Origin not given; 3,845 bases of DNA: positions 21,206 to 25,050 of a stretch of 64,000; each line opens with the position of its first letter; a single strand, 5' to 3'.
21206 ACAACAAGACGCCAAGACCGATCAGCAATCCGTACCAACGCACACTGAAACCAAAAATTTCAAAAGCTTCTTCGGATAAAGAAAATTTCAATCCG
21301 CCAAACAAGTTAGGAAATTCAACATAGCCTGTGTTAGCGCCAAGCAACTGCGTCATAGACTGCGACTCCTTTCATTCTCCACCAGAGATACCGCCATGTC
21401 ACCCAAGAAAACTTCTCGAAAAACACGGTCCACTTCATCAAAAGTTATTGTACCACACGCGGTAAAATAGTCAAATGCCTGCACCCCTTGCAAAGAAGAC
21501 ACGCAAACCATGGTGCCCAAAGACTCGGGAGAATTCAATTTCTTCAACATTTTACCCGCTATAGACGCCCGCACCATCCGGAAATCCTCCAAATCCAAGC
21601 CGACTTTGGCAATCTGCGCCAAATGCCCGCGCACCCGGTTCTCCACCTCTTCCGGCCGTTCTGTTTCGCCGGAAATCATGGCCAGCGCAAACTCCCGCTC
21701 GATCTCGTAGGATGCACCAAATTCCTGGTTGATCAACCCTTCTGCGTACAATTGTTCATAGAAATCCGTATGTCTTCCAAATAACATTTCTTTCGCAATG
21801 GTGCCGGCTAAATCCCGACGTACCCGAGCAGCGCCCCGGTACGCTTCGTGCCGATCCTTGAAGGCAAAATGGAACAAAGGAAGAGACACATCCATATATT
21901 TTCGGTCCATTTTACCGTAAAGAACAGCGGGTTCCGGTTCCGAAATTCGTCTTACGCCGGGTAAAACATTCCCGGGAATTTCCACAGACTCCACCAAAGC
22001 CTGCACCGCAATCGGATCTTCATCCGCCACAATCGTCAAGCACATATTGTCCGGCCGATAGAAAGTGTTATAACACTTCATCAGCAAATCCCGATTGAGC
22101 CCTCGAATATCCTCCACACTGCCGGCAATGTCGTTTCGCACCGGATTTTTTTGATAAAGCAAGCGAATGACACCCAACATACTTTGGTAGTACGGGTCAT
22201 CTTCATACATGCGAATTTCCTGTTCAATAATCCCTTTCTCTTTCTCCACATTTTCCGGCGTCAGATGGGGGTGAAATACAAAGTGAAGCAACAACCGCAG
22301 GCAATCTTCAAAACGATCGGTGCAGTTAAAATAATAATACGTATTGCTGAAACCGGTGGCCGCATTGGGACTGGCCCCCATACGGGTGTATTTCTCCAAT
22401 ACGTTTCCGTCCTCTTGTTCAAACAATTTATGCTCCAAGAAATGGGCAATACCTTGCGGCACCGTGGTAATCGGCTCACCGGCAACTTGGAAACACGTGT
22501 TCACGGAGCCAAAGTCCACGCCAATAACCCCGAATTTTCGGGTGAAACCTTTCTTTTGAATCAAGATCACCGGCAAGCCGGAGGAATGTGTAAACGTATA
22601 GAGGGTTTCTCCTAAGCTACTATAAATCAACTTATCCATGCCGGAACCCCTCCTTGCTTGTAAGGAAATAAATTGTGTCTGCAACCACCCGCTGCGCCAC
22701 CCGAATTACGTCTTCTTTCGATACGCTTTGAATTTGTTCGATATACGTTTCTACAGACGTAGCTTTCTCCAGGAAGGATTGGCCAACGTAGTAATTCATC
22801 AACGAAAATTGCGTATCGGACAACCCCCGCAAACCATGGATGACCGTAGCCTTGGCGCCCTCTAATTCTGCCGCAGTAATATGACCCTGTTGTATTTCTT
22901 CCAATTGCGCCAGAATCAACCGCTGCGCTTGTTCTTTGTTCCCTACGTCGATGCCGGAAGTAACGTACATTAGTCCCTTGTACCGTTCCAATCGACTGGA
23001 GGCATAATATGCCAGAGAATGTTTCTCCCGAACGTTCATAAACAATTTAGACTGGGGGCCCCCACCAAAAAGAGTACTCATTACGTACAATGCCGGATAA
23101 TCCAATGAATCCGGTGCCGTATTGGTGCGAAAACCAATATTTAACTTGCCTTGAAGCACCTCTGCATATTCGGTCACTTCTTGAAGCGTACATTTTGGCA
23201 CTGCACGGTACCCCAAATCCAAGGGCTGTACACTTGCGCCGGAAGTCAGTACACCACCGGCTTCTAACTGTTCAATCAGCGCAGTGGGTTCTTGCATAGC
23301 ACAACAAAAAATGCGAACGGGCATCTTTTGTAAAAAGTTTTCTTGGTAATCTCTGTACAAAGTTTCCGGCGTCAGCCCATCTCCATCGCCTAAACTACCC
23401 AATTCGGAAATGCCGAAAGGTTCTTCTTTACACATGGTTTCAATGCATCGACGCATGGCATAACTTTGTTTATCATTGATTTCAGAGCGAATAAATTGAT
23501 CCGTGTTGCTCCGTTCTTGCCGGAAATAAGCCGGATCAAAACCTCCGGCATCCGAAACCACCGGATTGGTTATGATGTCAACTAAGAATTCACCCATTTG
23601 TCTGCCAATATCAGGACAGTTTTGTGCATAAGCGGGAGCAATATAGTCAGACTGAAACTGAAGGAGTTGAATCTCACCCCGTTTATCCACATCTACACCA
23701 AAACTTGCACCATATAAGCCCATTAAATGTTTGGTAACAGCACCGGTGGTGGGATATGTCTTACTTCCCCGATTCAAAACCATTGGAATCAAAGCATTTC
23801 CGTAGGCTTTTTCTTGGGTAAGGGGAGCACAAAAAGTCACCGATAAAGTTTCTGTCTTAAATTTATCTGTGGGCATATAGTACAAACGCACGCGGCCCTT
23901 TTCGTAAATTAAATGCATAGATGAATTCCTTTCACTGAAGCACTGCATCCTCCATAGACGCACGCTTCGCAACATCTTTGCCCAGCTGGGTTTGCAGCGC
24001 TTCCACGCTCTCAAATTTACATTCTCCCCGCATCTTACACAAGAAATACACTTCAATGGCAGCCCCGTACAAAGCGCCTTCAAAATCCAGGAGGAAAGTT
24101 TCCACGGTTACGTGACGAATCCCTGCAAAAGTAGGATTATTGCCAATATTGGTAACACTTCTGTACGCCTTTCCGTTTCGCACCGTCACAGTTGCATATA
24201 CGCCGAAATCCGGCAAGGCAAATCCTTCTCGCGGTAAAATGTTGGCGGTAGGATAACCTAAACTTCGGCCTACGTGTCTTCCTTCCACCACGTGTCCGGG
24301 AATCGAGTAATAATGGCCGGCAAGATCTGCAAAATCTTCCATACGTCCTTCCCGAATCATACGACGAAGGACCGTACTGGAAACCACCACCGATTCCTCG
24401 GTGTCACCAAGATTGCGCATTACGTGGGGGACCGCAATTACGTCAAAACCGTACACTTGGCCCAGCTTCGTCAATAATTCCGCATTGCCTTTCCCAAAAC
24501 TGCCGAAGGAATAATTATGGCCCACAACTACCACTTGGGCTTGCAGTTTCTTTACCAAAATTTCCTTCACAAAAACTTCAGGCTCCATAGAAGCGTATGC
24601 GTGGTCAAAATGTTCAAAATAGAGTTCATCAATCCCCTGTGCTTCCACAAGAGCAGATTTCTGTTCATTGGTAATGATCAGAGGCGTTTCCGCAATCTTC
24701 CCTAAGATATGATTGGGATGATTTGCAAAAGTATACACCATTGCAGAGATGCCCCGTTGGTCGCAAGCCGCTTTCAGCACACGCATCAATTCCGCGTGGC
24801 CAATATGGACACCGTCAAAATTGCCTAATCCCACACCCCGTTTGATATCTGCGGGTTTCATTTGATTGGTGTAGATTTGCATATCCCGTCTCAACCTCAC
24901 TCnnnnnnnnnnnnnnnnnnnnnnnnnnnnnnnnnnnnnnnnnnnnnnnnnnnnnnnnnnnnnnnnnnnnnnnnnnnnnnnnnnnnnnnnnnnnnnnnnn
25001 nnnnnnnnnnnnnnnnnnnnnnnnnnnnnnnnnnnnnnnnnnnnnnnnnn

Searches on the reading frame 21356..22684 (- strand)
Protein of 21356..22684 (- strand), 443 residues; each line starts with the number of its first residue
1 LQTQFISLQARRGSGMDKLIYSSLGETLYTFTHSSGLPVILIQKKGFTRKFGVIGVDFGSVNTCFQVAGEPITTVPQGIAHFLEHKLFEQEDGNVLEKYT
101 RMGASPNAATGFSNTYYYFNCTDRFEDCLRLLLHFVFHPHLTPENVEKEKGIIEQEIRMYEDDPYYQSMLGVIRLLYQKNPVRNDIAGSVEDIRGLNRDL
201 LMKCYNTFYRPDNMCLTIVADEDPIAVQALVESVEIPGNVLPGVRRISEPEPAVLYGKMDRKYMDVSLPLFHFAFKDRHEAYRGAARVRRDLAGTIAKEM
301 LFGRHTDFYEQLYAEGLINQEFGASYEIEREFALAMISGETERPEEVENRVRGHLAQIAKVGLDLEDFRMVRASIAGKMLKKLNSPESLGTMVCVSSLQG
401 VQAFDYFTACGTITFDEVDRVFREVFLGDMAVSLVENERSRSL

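Call 41: search_protein_families(library=pfam, proteins=[window:21356-22684:-], max_evalue=0.00001)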
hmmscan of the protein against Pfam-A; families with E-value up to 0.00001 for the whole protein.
window:21356-22684:- (443 aa): 2 families
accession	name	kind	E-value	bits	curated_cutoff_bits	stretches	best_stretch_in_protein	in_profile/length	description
PF00675.25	Peptidase_M16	-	9e-14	52.1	22.3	1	77-186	31-145/149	Insulinase (Peptidase family M16)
PF05193.26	Peptidase_M16_C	-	1.2e-09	38.7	23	1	196-373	2-179/181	Peptidase M16 inactive domain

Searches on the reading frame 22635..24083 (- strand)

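Call 41: search_protein_families(library=pfam, proteins=[window:22635-24083:-], max_evalue=0.00001)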
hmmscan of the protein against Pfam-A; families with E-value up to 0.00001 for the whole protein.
window:22635-24083:- (483 aa): 1 family
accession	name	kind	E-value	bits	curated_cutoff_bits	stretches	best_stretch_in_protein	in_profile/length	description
PF05193.26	Peptidase_M16_C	-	5.8e-21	75.6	23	1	284-413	49-180/181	Peptidase M16 inactive domain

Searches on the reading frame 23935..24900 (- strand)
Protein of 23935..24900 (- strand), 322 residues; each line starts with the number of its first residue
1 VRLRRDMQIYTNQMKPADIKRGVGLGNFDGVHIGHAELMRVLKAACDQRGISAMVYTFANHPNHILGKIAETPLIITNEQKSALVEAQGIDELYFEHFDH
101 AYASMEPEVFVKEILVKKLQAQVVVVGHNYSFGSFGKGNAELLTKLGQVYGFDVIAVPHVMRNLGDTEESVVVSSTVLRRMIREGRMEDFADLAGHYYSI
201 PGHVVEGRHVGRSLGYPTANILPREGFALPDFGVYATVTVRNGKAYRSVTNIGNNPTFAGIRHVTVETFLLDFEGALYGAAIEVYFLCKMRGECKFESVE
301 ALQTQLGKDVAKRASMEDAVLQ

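Call 41: search_protein_families(library=pfam, proteins=[window:23935-24900:-], max_evalue=0.00001)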
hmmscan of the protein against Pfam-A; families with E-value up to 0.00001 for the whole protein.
window:23935-24900:- (322 aa): 2 families
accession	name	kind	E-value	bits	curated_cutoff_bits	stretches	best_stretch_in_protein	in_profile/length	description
PF06574.18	FAD_syn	-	1.2e-40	139.3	27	1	22-162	9-149/158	FAD synthetase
PF01687.23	Flavokinase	-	8.9e-37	126.5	19.6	1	195-312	2-119/124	Riboflavin kinase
